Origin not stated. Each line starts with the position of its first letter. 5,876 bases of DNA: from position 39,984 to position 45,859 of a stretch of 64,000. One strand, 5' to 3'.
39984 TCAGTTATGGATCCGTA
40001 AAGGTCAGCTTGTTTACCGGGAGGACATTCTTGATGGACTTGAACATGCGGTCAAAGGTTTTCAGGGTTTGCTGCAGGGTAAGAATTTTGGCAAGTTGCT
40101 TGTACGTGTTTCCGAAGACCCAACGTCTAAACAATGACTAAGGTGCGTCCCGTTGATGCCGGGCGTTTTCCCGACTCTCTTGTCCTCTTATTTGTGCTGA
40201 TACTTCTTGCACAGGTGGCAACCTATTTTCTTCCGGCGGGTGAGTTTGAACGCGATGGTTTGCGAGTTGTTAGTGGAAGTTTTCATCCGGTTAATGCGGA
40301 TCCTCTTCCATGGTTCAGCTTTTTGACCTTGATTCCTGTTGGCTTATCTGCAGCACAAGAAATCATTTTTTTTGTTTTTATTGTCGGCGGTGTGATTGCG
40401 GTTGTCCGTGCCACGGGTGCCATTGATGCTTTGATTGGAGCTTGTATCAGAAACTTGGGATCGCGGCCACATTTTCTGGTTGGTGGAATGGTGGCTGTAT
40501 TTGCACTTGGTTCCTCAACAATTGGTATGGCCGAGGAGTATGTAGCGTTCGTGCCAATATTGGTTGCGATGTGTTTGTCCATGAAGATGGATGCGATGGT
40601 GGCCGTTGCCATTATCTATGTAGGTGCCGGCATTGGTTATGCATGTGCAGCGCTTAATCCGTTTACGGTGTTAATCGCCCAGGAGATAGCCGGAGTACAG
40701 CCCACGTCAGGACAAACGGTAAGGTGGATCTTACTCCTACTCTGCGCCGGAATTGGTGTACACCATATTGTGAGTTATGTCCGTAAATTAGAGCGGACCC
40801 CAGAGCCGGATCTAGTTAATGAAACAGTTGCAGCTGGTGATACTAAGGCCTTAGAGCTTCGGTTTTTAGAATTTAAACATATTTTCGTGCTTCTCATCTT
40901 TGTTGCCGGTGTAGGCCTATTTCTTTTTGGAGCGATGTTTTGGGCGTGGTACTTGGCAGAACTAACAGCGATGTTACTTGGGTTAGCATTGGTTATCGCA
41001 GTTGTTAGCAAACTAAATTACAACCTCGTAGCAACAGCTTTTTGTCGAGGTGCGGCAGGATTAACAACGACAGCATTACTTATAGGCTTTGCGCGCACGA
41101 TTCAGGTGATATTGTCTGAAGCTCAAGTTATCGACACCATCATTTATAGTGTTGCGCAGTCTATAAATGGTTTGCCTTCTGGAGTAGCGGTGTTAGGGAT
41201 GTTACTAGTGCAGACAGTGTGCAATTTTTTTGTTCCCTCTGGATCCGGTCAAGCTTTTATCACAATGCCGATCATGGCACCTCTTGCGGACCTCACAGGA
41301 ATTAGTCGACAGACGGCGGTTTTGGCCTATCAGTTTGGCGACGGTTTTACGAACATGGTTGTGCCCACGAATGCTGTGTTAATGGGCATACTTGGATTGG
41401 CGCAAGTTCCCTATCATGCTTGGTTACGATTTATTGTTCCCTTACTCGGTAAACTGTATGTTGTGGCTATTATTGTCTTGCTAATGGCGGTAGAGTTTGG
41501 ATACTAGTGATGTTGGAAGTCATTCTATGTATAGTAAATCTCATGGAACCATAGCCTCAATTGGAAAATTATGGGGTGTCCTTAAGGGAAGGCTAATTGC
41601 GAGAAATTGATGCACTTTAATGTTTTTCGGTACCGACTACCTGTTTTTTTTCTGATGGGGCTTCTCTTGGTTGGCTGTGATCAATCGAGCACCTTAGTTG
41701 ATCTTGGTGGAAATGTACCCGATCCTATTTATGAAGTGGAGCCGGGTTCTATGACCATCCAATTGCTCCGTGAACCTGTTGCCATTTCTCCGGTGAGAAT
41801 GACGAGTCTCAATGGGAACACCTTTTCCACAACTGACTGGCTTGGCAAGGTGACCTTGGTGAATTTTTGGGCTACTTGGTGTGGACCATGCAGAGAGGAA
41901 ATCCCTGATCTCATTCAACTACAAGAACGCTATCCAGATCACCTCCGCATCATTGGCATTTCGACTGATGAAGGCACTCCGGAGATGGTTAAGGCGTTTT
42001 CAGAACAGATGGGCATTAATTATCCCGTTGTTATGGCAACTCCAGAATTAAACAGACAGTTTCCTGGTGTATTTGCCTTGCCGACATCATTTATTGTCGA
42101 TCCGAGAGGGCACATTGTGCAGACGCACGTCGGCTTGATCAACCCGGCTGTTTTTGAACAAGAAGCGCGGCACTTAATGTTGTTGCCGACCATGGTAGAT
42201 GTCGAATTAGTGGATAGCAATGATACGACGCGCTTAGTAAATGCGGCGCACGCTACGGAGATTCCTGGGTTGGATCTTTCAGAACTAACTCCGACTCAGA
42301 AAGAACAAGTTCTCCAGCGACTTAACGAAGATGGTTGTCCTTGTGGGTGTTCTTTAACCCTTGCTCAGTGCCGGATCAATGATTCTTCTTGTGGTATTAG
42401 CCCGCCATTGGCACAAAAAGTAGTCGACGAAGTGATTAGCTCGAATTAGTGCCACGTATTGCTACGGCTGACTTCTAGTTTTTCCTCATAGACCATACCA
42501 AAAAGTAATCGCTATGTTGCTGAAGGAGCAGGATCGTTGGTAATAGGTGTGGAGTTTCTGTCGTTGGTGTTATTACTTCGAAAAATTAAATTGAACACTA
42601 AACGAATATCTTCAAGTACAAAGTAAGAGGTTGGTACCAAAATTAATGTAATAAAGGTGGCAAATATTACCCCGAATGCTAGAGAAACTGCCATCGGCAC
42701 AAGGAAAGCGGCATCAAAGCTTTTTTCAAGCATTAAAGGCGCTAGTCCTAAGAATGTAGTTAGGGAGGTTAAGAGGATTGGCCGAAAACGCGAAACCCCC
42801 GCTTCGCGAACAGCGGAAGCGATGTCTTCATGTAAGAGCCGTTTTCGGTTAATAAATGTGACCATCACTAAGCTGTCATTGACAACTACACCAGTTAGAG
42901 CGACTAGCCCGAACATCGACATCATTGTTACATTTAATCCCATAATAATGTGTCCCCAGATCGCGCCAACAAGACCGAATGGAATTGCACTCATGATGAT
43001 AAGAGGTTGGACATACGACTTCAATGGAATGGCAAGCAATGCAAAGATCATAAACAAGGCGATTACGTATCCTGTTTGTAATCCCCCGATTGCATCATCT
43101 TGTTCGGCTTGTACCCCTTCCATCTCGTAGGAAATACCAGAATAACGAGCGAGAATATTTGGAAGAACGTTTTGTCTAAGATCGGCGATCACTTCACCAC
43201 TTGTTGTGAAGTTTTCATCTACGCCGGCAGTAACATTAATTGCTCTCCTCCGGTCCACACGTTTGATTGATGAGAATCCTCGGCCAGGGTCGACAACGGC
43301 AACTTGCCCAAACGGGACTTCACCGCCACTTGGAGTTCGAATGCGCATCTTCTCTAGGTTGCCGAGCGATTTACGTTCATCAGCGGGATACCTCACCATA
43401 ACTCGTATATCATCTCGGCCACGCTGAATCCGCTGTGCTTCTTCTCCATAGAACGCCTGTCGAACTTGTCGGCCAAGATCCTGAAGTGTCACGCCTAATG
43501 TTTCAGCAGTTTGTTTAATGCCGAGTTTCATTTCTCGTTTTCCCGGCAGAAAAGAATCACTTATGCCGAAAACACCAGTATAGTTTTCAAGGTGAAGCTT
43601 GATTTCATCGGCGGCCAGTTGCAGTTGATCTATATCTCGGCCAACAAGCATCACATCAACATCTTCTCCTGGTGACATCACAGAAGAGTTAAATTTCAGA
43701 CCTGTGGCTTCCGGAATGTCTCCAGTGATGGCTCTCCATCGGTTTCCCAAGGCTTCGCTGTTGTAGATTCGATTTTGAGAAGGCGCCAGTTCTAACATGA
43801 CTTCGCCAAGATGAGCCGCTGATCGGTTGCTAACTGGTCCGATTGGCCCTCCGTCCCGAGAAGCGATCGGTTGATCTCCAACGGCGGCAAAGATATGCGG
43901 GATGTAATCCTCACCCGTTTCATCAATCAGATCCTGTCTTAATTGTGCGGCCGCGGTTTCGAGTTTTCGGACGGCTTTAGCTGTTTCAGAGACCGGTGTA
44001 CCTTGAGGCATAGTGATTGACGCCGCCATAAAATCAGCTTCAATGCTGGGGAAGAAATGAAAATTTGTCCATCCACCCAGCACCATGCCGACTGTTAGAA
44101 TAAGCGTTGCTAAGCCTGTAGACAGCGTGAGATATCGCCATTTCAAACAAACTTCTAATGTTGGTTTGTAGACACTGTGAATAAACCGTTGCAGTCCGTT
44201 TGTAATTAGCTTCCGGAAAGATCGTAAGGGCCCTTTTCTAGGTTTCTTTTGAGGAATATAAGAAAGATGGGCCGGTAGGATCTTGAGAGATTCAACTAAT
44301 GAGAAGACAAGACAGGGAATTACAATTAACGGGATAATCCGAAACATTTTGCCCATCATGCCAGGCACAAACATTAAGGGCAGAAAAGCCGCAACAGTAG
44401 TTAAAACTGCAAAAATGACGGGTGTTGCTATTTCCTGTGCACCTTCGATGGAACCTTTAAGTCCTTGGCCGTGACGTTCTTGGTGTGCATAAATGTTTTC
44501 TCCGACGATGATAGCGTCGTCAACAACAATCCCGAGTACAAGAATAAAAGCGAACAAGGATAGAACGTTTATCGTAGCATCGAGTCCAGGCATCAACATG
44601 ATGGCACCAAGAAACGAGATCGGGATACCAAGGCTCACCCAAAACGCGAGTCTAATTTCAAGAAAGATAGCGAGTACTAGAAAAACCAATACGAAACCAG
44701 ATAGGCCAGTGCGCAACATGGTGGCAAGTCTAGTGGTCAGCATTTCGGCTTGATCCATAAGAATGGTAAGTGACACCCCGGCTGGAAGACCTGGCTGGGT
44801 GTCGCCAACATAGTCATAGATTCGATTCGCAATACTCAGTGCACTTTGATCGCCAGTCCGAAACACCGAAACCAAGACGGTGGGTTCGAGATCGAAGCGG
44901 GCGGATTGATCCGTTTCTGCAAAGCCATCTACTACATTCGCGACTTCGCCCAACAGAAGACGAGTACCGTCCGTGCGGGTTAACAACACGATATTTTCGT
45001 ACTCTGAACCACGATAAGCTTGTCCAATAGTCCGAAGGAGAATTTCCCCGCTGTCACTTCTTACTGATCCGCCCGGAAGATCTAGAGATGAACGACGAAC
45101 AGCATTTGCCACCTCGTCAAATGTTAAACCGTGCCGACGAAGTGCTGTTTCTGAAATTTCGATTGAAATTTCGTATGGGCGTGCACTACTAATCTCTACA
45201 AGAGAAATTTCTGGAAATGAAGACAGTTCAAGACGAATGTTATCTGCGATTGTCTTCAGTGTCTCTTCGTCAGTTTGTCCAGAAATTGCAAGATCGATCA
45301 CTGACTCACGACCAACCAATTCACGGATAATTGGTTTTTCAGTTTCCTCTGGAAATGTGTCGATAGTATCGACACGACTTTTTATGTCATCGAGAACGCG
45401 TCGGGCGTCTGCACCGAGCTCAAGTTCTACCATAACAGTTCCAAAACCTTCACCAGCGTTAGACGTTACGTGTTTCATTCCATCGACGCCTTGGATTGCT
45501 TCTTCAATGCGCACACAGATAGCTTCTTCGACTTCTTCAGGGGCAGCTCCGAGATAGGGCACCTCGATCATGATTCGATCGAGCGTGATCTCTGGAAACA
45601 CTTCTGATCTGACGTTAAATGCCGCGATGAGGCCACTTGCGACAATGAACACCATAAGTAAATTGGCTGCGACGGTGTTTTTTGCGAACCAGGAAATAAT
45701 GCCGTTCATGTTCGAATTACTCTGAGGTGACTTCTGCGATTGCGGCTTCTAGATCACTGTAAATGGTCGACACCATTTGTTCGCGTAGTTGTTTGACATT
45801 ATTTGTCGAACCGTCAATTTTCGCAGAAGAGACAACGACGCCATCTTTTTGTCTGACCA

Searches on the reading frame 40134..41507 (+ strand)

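Call 50: search_protein_families(library=ncbifam, proteins=[window:40134-41507:+], max_evalue=0.00001)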
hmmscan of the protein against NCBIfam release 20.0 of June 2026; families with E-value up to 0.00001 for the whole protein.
window:40134-41507:+ (457 aa): 2 families
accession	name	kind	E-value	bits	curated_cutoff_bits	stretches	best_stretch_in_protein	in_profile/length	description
NF008611.1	PRK11588.1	equivalog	3.1e-93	313.1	500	1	72-457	93-491/492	putative basic amino acid antiporter YfcC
TIGR00366.1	TIGR00366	hypoth_equivalog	1e-06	28.2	575.75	1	260-422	263-423/438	TIGR00366 family protein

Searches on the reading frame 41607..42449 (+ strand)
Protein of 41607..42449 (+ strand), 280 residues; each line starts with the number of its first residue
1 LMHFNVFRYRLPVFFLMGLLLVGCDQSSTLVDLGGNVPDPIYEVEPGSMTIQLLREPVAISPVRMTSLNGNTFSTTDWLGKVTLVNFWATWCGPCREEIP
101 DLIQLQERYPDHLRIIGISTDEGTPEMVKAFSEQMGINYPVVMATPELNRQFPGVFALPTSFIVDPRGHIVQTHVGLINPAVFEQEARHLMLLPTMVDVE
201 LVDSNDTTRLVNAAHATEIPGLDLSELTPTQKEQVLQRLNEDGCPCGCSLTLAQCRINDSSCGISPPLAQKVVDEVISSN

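Call 50: search_protein_families(library=ncbifam, proteins=[window:41607-42449:+], max_evalue=0.00001)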
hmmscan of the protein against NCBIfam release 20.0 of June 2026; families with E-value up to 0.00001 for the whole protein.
window:41607-42449:+ (280 aa): 8 families
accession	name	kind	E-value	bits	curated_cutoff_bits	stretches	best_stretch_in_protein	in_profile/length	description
NF002854.0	PRK03147.1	subfamily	1.1e-21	77.6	170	1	64-178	46-160/176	thiol-disulfide oxidoreductase ResA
NF047696.1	ThlDiSintTplARhiz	equivalog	1.3e-18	67.5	230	1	55-176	72-199/219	thiol:disulfide interchange protein TlpA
TIGR00385.1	dsbE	subfamily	4.7e-17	62.1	123.15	1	77-186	58-166/173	DsbE family thiol:disulfide interchange protein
NF041202.1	StoA_CxxC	exception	3.7e-16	59.4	210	1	58-178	31-152/163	endospore biogenesis thiol-disulfide oxidoreductase StoA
NF011941.0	PRK15412.1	equivalog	2.2e-11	43.6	359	1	63-190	48-175/185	thiol:disulfide interchange protein DsbE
NF041054.1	WAxxUGC_long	equivalog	2.7e-11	43.4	300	1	43-174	68-198/354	ResA-like WAxxUGC motif-containing protein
TIGR01068.1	thioredoxin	equivalog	6e-10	39.2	96.8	1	81-124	15-58/101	thioredoxin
NF047697.1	ThioredTrxAClost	equivalog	8.4e-06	25.9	140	0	68-121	4-58/105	thioredoxin TrxA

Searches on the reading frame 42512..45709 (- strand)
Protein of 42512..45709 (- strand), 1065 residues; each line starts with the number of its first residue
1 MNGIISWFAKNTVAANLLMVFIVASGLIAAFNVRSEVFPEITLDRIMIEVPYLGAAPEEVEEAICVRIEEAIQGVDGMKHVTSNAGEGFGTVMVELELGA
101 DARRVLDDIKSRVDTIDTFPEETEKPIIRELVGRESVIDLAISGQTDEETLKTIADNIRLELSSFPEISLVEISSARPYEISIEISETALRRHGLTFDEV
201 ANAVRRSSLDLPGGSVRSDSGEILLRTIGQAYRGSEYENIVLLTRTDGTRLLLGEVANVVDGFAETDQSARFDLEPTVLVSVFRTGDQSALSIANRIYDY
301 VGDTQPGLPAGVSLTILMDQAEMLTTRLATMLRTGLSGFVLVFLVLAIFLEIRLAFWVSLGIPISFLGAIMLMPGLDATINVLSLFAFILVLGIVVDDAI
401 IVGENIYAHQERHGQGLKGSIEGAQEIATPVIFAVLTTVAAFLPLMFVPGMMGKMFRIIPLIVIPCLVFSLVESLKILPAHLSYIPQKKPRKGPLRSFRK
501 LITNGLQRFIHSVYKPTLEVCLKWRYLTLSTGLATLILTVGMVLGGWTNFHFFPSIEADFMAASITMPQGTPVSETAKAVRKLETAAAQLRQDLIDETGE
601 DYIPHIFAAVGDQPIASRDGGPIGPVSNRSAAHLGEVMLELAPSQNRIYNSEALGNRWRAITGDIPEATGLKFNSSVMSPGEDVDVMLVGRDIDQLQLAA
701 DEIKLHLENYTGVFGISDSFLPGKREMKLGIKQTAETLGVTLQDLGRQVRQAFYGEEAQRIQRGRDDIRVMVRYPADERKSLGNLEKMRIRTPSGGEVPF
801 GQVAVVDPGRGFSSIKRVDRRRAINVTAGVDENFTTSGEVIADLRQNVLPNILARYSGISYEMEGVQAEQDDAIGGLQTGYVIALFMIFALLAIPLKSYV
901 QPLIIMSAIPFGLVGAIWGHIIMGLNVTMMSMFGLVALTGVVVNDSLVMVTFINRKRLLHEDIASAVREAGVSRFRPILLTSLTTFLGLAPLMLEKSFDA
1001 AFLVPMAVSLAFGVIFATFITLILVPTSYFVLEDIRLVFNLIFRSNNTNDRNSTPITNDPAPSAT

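Call 50: search_protein_families(library=ncbifam, proteins=[window:42512-45709:-], max_evalue=0.00001)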
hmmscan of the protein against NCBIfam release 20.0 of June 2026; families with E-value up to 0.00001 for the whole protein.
window:42512-45709:- (1065 aa): 11 families
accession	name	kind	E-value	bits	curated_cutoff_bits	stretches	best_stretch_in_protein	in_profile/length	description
NF033617.1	RND_permease_2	subfamily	2.6e-136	456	1250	1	6-1033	2-1008/1009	multidrug efflux RND transporter permease subunit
NF000282.2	RND_permease_1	subfamily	5.5e-107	359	1250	2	7-588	3-598/1029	multidrug efflux RND transporter permease subunit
TIGR00915.1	2A0602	subfamily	5.1e-95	319.3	940.35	1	7-1034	4-1030/1050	efflux RND transporter permease subunit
TIGR00914.1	2A0601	subfamily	9.5e-93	311.7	701.45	1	17-1031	18-1034/1051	CusA/CzcA family heavy metal efflux RND transporter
NF007798.0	PRK10503.1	equivalog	4.2e-75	253.1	1584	2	8-583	16-592/1040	MdtB/MuxB family multidrug efflux RND transporter permease subunit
NF007905.0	PRK10614.1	equivalog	4.5e-68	229.9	1774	2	6-563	5-562/1025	multidrug efflux RND transporter permease subunit MdtC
NF007133.0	PRK09579.1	equivalog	4.2e-66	223.2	1763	2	7-544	6-541/1017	multidrug efflux RND transporter permease subunit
NF007131.0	PRK09577.1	equivalog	7.9e-65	219.2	1768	2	7-586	4-594/1045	multidrug efflux RND transporter permease subunit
NF007842.1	PRK10555.1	equivalog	4.5e-63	213.5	1854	1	7-1032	4-1025/1036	multidrug efflux RND transporter permease AcrD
NF000037.1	RND_perm_OqxB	exception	7.5e-54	182.9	2200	2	8-584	7-603/1050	multidrug efflux RND transporter permease subunit OqxB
NF011706.2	PRK15127.1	equivalog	5.9e-48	163.5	2150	2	8-484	5-495/1049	multidrug efflux RND transporter permease subunit AcrB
